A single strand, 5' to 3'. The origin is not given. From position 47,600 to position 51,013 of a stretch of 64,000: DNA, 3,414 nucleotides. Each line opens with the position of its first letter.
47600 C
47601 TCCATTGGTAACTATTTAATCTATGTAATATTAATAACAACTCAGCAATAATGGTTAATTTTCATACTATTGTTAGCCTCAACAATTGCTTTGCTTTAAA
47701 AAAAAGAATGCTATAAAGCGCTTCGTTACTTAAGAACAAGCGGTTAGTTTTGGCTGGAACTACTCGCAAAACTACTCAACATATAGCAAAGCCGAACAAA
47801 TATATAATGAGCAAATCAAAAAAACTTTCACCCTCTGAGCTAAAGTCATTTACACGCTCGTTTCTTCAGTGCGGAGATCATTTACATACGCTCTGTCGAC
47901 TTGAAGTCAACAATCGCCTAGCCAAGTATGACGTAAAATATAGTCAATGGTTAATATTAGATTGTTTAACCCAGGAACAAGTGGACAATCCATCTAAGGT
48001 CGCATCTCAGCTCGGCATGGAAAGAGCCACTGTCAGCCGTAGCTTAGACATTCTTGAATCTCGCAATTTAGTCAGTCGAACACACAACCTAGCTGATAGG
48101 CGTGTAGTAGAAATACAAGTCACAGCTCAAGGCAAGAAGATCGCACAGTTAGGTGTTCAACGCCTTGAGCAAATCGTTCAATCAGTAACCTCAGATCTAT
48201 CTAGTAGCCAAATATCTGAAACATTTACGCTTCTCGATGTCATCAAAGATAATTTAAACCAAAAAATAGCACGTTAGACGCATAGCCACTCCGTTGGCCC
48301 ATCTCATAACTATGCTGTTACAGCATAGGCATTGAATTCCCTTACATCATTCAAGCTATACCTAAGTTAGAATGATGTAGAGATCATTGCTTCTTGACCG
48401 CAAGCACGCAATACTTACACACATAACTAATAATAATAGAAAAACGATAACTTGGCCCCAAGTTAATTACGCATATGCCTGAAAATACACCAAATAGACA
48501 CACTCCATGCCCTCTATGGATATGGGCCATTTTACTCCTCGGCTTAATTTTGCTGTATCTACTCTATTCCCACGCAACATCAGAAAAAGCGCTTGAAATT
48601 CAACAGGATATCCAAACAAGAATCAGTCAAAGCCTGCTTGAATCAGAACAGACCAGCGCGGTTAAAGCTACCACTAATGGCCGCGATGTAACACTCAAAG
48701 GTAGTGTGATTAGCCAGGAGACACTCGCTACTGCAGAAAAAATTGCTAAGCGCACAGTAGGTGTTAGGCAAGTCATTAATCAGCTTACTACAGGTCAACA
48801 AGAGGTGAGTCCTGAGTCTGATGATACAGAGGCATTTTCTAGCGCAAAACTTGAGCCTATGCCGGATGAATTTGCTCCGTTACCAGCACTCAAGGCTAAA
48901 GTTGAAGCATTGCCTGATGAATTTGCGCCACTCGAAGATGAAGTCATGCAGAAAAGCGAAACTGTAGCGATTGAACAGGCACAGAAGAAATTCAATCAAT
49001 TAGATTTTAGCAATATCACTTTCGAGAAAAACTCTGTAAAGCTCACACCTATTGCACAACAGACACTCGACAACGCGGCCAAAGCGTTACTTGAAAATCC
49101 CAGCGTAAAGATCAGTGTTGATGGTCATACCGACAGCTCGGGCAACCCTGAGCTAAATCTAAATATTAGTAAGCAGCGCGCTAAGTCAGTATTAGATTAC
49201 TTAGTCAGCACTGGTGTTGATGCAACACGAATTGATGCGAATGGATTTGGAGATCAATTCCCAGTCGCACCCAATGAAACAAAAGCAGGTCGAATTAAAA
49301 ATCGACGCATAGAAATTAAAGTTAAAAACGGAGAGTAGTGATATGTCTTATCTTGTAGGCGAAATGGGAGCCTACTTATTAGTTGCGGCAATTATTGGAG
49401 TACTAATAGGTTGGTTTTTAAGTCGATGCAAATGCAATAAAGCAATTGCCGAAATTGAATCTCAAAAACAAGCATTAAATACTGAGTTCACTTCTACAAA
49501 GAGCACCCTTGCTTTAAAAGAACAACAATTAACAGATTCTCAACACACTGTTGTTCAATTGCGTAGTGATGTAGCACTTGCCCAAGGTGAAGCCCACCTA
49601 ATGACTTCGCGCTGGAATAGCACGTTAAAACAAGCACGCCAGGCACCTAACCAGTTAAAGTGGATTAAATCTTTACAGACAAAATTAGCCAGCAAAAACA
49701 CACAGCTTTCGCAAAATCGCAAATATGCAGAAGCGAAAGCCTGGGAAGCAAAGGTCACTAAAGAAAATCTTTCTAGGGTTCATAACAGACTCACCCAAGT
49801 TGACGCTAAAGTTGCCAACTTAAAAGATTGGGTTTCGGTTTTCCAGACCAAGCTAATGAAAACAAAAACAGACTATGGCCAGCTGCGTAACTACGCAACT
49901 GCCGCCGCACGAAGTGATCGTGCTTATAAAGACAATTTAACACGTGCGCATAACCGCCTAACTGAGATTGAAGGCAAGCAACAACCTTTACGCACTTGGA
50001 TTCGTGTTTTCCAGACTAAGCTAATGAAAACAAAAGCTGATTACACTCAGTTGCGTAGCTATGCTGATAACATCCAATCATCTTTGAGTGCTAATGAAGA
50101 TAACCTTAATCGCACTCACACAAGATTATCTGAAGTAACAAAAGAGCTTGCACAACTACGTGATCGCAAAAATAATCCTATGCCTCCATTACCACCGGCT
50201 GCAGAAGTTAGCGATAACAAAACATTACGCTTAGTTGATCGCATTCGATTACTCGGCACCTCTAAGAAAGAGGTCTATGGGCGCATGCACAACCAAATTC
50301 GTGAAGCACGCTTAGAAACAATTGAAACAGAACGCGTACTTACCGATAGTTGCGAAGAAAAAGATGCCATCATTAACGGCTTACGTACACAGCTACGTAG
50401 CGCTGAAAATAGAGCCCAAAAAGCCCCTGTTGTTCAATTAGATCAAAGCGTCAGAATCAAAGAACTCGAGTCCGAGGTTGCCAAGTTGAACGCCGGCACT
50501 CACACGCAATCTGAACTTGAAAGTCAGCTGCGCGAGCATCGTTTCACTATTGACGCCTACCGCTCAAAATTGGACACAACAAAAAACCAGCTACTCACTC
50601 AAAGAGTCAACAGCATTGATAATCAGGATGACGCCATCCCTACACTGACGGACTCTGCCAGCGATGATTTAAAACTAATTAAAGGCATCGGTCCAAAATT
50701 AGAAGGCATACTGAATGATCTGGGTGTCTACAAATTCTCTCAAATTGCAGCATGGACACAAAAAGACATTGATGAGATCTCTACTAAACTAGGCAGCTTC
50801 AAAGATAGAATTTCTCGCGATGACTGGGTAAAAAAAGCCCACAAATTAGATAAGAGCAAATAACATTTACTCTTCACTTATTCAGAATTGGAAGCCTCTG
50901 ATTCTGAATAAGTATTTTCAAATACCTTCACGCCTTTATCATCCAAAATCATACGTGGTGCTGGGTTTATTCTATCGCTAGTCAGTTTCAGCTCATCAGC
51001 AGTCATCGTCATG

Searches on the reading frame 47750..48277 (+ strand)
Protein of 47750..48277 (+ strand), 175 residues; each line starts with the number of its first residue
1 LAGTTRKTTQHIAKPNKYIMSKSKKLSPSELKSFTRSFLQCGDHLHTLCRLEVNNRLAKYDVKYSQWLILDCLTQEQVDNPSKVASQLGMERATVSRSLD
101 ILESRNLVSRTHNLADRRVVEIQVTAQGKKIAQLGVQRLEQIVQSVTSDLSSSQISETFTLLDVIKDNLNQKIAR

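Call 27: search_protein_families(library=pfam, proteins=[window:47750-48277:+], max_evalue=0.001)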
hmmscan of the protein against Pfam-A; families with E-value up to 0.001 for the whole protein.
window:47750-48277:+ (175 aa): 6 families
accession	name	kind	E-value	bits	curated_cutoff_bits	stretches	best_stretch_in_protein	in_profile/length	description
PF01047.28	MarR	-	1.6e-12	47.6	24.6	1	64-120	3-59/59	MarR family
PF22381.2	Staph_reg_Sar_Rot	-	1.1e-07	32.3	27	1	58-132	8-82/85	Transcriptional regulator SarA/Rot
PF12802.13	MarR_2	-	2.2e-07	31.4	27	1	60-118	1-60/61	MarR family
PF13463.12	HTH_27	-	2.9e-05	24.7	22.2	1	62-128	1-68/68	Winged helix DNA-binding domain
PF25213.1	HVO_A0261_N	-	9.2e-05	22.7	35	1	70-112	17-58/86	HVO_A0261 N-terminal domain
PF09339.16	HTH_IclR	-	0.00066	19.8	22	0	69-110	8-50/52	IclR helix-turn-helix domain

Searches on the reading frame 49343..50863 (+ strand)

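Call 27: search_protein_families(library=pfam, proteins=[window:49343-50863:+], max_evalue=0.001)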
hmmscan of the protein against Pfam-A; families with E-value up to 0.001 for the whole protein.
window:49343-50863:+ (506 aa): 0 families

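Call 76: search_protein_families(library=padloc, proteins=[window:49343-50863:+], max_evalue=0.01)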
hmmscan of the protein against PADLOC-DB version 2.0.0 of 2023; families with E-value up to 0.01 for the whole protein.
window:49343-50863:+ (506 aa): 3 families
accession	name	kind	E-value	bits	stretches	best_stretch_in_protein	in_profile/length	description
PDLC03812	RTasRmuC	-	0.00083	16.1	1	12-164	11-149/439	DRT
PDLC00580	JetC3|JetC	-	0.0076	12.5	1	25-264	596-837/1068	DUF3584 domain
PDLC00582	JetC3|JetC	-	0.0086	11.9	0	35-273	779-1005/1472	DUF3584 domain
